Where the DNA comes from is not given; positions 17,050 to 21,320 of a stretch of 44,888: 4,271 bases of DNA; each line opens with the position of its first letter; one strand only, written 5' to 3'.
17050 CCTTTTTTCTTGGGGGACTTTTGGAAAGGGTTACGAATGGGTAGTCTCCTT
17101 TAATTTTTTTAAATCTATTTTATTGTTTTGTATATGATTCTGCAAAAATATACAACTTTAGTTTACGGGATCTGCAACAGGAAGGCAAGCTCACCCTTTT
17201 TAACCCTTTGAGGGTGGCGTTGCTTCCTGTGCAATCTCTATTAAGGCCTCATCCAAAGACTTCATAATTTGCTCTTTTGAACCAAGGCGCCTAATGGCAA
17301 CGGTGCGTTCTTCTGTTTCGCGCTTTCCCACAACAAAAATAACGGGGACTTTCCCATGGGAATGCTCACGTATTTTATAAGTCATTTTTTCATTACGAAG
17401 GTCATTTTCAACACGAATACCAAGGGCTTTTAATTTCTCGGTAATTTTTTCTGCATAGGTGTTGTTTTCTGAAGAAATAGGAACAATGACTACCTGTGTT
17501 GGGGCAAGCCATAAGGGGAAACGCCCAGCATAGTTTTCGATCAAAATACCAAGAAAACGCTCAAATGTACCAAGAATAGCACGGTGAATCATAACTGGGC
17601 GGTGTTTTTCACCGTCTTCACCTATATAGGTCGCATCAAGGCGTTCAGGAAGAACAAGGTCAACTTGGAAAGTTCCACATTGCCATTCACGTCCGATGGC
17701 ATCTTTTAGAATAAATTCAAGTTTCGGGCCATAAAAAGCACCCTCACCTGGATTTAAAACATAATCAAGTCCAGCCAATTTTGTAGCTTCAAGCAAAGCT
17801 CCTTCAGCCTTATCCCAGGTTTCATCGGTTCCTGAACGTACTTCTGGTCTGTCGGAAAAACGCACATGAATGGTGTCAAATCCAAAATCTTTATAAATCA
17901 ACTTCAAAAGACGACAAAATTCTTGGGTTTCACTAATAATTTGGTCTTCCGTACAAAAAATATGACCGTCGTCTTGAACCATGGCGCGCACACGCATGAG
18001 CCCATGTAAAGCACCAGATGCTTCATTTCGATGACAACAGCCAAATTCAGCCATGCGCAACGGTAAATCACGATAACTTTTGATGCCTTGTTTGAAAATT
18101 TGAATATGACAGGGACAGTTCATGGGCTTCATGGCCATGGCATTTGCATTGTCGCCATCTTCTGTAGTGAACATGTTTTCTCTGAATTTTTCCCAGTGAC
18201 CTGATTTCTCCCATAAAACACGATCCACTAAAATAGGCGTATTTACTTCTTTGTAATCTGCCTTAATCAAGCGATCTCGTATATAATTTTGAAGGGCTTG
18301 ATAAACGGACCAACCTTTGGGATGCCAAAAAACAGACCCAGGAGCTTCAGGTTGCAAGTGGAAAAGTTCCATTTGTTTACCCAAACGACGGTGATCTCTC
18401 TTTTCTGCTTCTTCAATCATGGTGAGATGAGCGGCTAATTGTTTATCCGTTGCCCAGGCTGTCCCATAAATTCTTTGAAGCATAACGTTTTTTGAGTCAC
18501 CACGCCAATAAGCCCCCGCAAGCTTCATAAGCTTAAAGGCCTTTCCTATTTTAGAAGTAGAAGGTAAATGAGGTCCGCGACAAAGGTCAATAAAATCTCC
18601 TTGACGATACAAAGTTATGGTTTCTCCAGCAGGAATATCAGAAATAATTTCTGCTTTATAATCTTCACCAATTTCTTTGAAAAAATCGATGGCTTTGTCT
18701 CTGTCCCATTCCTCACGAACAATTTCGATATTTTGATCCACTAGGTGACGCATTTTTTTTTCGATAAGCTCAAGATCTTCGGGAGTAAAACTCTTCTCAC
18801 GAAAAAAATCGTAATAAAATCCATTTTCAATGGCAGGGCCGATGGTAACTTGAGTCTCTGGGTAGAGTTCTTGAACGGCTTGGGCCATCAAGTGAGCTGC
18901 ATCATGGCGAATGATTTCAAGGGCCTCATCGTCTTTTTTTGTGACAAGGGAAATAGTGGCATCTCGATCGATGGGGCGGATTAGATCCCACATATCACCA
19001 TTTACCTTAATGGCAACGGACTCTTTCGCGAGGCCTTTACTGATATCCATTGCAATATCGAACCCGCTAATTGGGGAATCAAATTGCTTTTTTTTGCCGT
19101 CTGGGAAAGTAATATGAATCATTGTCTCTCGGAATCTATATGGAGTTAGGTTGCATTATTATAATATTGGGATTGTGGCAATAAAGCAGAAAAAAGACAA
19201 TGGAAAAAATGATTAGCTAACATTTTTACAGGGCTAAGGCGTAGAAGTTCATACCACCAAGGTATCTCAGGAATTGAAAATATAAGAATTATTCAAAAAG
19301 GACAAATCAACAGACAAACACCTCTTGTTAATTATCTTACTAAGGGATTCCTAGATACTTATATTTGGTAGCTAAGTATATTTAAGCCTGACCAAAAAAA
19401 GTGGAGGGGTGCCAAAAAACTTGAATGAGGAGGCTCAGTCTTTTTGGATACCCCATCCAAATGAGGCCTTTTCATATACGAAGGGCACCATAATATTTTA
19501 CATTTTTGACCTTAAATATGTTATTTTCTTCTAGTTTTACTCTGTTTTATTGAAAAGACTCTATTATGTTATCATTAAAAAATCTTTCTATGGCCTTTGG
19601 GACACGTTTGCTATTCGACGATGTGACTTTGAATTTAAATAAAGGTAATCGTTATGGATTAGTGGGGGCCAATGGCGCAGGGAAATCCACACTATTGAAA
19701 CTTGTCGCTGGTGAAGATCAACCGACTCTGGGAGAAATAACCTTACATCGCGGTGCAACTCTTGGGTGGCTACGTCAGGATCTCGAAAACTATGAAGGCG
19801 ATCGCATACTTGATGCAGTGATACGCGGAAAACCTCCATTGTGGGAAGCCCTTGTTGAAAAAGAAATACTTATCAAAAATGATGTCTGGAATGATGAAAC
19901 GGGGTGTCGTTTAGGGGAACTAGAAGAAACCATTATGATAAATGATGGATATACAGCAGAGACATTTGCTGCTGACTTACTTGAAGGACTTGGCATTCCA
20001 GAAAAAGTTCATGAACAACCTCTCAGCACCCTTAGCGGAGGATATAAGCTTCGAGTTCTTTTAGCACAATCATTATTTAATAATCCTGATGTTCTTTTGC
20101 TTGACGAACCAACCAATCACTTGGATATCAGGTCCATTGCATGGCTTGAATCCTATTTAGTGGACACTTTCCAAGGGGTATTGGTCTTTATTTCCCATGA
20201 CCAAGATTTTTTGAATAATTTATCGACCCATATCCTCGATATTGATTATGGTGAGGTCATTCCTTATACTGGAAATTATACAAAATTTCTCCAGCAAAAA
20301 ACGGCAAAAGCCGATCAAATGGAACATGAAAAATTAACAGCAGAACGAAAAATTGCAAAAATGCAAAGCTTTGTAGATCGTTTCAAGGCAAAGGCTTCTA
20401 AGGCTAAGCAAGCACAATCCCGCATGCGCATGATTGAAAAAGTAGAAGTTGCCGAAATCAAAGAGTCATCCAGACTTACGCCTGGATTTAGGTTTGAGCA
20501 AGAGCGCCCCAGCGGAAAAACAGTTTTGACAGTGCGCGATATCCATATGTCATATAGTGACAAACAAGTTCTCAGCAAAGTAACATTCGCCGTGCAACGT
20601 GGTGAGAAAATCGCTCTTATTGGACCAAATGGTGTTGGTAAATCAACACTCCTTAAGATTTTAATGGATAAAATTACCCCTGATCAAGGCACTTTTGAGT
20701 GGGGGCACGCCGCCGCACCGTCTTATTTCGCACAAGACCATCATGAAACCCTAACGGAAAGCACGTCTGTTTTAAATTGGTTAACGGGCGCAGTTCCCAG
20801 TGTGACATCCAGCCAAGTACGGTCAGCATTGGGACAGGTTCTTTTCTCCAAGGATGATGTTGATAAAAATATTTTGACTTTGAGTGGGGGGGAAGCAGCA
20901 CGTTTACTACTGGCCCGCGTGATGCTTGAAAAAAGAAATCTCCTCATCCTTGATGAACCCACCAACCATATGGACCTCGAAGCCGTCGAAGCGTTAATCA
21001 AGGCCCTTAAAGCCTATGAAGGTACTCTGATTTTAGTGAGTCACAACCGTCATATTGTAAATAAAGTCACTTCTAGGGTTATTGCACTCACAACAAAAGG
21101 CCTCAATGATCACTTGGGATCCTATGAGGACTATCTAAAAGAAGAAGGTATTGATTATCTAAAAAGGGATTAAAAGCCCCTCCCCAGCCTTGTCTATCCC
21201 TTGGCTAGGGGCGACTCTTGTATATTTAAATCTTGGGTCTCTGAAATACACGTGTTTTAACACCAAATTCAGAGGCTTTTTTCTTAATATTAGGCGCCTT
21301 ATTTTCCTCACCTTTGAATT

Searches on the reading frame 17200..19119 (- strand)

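Call 53: search_protein_families(library=pfam, proteins=[window:17200-19119:-], max_evalue=0.000001)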
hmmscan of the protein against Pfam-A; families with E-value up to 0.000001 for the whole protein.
window:17200-19119:- (639 aa): 4 families
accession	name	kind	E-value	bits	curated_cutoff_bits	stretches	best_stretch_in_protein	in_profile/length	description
PF00587.30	tRNA-synt_2b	-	8.7e-48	163.2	29.3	1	317-530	1-179/179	tRNA synthetase class II core domain (G, H, P, S and T)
PF03129.25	HGTP_anticodon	-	4.3e-21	75.3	21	1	542-630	1-92/94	Anticodon binding domain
PF07973.19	tRNA_SAD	-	9.9e-17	61.1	24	1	168-218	1-44/44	Threonyl and Alanyl tRNA synthetase second additional domain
PF02824.27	TGS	-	4.1e-11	43.2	22.2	1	1-60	1-60/60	TGS domain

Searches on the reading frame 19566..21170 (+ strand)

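Call 53: search_protein_families(library=pfam, proteins=[window:19566-21170:+], max_evalue=0.000001)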
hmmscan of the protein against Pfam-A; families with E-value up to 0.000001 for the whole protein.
window:19566-21170:+ (535 aa): 8 families
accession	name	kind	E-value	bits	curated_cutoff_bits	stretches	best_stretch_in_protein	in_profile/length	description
PF00005.33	ABC_tran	-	1.2e-53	181.9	25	2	336-467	1-137/137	ABC transporter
PF12848.13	ABC_tran_Xtn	-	2.7e-23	82.3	25.9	1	224-300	1-77/85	ABC transporter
PF13304.12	AAA_21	-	2.2e-20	74.4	27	0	448-498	250-303/304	AAA domain, putative AbiEii toxin, Type IV TA system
PF02463.25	SMC_N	-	1.3e-11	44.8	40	0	413-509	118-212/220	RecF/RecN/SMC N terminal domain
PF13401.12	AAA_22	-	5.9e-10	40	27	0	349-491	8-121/130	AAA domain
PF13555.12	AAA_29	-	8.7e-10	38.7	27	0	337-373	13-49/61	P-loop containing region of AAA domain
PF03193.22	RsgA_GTPase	-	2.7e-08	34.3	30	0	326-369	87-129/174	RsgA GTPase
PF00931.28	NB-ARC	-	2.5e-07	30.7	23.5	0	348-503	20-146/248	NB-ARC domain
